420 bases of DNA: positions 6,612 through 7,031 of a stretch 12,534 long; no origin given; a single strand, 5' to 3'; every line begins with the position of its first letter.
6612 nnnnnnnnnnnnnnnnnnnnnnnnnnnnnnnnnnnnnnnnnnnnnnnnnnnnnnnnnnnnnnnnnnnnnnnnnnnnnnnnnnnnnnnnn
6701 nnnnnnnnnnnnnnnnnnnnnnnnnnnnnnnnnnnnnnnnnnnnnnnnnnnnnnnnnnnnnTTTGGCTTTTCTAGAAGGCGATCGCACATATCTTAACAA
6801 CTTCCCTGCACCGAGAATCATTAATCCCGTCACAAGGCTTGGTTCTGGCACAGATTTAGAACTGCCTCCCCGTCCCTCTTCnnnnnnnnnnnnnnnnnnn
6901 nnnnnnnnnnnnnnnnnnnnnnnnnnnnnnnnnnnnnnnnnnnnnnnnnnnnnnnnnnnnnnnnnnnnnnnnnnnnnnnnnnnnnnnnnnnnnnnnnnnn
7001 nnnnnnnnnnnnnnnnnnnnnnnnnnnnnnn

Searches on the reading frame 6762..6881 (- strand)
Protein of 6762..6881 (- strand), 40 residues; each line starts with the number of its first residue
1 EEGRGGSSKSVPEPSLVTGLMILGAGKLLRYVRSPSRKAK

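Call 10: search_protein_families(library=ncbifam, proteins=[window:6762-6881:-], max_evalue=10)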
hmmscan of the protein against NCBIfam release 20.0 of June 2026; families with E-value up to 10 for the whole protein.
seq(40 aa): 3 families
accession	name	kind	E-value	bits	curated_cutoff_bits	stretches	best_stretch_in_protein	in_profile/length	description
NF038130.1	PEP_NF038130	equivalog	0.0048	16.6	60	1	7-26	259-277/283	NF038130 family PEP-CTERM protein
NF033947.0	PEP-cistern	hypoth_equivalog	0.13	11.9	60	1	5-33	167-194/195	cistern family PEP-CTERM protein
NF038121.1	PEP_CTERM_LEVG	equivalog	0.13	11.5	100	1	9-28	229-248/258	LEVG family PEP-CTERM protein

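Call 64: search_protein_families(library=pfam, proteins=[window:6762-6881:-], max_evalue=10)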
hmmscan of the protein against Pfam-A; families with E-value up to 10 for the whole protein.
seq(40 aa): 0 families
